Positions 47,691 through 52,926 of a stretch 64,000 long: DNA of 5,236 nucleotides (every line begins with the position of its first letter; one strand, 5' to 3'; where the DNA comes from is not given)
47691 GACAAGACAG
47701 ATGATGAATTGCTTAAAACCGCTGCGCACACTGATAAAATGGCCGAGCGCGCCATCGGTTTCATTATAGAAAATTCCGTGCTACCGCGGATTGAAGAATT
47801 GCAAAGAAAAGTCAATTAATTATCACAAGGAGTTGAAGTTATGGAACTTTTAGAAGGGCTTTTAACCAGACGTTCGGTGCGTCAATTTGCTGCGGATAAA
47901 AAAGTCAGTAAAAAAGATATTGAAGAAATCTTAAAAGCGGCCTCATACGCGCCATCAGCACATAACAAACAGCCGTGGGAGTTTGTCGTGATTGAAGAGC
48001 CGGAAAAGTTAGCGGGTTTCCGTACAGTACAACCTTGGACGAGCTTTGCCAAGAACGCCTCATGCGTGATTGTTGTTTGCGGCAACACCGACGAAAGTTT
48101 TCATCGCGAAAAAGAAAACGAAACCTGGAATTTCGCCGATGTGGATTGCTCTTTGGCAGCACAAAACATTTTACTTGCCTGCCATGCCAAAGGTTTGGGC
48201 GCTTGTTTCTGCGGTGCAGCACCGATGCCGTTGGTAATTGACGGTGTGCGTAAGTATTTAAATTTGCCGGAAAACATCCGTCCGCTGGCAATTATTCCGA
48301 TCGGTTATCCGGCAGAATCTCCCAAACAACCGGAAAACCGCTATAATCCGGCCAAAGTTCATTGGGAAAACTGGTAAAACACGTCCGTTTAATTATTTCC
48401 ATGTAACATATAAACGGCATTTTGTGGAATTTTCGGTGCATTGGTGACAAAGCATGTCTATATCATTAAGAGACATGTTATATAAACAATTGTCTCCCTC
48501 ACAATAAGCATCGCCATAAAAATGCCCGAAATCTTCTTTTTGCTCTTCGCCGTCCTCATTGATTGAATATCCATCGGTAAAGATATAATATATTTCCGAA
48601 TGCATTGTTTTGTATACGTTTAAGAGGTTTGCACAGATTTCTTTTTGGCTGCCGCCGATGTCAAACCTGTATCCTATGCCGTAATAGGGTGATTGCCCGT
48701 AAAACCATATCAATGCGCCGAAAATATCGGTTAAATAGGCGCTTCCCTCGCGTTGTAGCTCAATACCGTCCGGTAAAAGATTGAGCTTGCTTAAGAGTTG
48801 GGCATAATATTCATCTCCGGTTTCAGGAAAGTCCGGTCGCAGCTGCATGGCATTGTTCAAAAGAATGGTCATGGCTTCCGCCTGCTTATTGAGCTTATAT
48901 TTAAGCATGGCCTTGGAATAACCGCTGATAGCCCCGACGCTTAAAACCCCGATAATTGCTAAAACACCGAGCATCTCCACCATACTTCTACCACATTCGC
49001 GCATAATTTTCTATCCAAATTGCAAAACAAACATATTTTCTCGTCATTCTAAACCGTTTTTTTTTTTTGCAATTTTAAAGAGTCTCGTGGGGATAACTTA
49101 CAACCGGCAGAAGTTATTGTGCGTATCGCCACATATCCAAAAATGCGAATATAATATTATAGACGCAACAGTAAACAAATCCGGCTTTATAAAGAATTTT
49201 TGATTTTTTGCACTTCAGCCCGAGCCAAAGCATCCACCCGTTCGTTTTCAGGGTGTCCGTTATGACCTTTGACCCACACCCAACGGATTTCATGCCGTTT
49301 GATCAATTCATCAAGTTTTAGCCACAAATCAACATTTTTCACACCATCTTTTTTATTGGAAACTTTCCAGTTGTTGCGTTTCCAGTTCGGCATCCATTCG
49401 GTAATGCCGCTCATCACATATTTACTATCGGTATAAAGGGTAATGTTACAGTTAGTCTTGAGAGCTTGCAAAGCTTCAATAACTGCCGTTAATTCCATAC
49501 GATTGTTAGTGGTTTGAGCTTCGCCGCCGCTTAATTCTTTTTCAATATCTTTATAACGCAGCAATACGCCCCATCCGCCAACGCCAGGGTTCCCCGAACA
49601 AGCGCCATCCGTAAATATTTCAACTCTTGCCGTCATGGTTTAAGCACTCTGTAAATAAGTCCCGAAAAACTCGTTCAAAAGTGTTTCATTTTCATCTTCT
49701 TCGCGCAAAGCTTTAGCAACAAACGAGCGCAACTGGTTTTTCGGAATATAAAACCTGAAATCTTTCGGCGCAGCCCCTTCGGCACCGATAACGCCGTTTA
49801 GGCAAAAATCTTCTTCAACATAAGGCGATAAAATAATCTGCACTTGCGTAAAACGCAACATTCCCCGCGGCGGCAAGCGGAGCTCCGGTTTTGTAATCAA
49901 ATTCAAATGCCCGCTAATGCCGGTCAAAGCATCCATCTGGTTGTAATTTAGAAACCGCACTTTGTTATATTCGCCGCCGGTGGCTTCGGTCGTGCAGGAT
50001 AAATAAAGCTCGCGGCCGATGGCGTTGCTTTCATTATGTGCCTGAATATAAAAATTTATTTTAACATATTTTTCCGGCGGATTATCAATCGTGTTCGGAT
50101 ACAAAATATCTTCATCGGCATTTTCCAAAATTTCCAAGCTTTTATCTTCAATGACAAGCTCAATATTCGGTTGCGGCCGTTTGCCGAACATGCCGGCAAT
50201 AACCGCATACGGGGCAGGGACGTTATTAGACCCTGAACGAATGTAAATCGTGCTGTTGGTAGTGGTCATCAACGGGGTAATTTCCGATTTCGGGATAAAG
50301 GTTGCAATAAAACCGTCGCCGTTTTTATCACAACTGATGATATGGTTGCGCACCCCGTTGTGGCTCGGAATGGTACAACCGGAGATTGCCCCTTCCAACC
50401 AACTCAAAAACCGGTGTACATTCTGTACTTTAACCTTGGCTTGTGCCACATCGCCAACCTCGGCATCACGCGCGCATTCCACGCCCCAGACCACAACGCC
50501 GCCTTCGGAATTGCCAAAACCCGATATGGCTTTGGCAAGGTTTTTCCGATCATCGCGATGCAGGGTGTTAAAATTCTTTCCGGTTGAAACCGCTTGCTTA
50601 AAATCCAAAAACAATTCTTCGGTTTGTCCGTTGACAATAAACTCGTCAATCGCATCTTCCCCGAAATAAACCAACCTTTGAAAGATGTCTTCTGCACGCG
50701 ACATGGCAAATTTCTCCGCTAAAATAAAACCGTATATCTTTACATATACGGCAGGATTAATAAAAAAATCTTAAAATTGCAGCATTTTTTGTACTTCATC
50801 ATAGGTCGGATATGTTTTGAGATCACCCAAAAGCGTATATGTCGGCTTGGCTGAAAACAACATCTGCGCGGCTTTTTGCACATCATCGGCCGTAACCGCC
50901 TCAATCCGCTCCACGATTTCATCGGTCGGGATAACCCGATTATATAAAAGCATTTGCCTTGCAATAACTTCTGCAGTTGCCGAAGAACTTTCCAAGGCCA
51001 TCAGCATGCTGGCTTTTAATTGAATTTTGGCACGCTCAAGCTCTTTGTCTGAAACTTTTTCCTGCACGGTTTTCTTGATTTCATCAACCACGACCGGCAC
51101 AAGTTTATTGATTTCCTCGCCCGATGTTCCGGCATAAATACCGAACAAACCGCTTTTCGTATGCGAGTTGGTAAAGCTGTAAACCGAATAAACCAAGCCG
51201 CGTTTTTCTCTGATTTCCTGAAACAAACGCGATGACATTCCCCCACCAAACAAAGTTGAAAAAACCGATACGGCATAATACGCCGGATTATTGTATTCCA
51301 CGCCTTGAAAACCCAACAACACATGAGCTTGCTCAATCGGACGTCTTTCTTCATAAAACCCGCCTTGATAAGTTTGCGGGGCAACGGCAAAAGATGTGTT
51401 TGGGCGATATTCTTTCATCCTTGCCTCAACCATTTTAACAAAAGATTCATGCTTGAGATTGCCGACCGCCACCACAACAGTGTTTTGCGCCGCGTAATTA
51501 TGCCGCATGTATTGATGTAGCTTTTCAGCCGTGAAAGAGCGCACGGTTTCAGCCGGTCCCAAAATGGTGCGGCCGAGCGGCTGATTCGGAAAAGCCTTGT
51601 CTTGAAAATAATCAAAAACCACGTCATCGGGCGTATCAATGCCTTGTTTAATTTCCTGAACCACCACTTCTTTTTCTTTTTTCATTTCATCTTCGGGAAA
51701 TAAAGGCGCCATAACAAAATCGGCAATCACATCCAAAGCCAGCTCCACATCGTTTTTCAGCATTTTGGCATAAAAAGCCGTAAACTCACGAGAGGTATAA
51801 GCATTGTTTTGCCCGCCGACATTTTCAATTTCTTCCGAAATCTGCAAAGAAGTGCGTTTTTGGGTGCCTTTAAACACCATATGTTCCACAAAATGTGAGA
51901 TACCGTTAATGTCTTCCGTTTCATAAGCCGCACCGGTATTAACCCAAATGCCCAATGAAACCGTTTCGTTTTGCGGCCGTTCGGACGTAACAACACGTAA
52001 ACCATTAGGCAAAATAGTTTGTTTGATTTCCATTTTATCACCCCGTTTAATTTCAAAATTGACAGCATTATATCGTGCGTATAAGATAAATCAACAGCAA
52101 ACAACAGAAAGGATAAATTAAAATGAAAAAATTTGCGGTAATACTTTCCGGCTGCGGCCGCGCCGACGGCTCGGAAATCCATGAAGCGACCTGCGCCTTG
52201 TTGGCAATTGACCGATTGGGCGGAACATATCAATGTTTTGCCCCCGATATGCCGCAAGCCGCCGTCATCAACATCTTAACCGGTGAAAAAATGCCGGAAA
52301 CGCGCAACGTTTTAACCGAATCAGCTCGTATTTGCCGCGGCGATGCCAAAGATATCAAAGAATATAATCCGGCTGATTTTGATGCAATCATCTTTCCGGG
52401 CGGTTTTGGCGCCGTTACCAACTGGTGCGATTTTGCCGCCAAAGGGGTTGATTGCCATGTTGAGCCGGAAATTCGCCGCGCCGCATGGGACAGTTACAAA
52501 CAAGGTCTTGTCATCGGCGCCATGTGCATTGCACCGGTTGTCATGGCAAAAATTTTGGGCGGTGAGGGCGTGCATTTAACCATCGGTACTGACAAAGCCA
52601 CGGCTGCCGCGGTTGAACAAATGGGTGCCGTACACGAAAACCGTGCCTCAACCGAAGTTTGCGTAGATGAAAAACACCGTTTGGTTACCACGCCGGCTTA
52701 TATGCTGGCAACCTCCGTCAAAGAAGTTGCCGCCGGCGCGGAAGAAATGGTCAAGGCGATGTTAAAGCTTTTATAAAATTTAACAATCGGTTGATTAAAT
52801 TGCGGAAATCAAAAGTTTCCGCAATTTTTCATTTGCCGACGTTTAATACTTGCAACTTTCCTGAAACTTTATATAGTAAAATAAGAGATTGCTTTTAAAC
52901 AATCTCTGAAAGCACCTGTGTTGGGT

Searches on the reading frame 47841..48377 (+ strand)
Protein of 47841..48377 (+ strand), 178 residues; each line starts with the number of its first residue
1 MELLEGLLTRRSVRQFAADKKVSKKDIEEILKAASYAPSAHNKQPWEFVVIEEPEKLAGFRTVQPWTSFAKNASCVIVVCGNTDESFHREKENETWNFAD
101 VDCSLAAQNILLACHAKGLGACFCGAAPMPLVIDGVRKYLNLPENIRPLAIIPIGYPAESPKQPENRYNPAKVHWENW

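Call 17: search_protein_families(library=pfam, proteins=[window:47841-48377:+], max_evalue=0.0001)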
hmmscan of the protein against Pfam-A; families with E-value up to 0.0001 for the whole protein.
window:47841-48377:+ (178 aa): 2 families
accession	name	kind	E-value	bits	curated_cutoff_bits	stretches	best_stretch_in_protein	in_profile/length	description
PF00881.29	Nitroreductase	-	5.6e-34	118.2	23.5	2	8-57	2-50/167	Nitroreductase family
PF14512.11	TM1586_NiRdase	-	6.2e-13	49.3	27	1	10-52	142-185/215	Putative TM nitroreductase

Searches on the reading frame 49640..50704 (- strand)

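Call 17: search_protein_families(library=pfam, proteins=[window:49640-50704:-], max_evalue=0.0001)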
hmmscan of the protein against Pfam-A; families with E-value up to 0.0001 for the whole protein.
window:49640-50704:- (354 aa): 1 family
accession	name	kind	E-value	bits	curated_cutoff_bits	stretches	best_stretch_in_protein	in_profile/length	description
PF04326.19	SLFN_AlbA_2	-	3.8e-08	34.3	25.3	1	29-164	1-117/118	Schlafen, AlbA_2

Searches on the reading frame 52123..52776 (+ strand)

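Call 3: search_protein_families(library=ncbifam, proteins=[window:52123-52776:+], max_evalue=0.01)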
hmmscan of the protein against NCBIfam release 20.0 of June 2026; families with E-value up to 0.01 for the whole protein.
window:52123-52776:+ (217 aa): 3 families
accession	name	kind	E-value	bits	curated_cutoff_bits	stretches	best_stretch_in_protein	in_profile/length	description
NF008747.0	PRK11780.1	equivalog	1.3e-85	286.8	180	1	1-216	1-216/218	isoprenoid biosynthesis glyoxalase ElbB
TIGR01382.1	PfpI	subfamily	0.00022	20.8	139.05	1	76-191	53-152/169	DJ-1/PfpI/YhbO family deglycase/protease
TIGR01383.1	not_thiJ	equivalog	0.00041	20.1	131.25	1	76-190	54-151/180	DJ-1 family glyoxalase III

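Call 4: search_protein_families(library=pfam, proteins=[window:52123-52776:+], max_evalue=0.01)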
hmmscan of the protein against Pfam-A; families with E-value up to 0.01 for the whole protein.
window:52123-52776:+ (217 aa): 1 family
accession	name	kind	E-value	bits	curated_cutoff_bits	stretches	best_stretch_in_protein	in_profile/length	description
PF01965.30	DJ-1_PfpI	-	9.2e-05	22.7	26.6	1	77-190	53-149/165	DJ-1/PfpI family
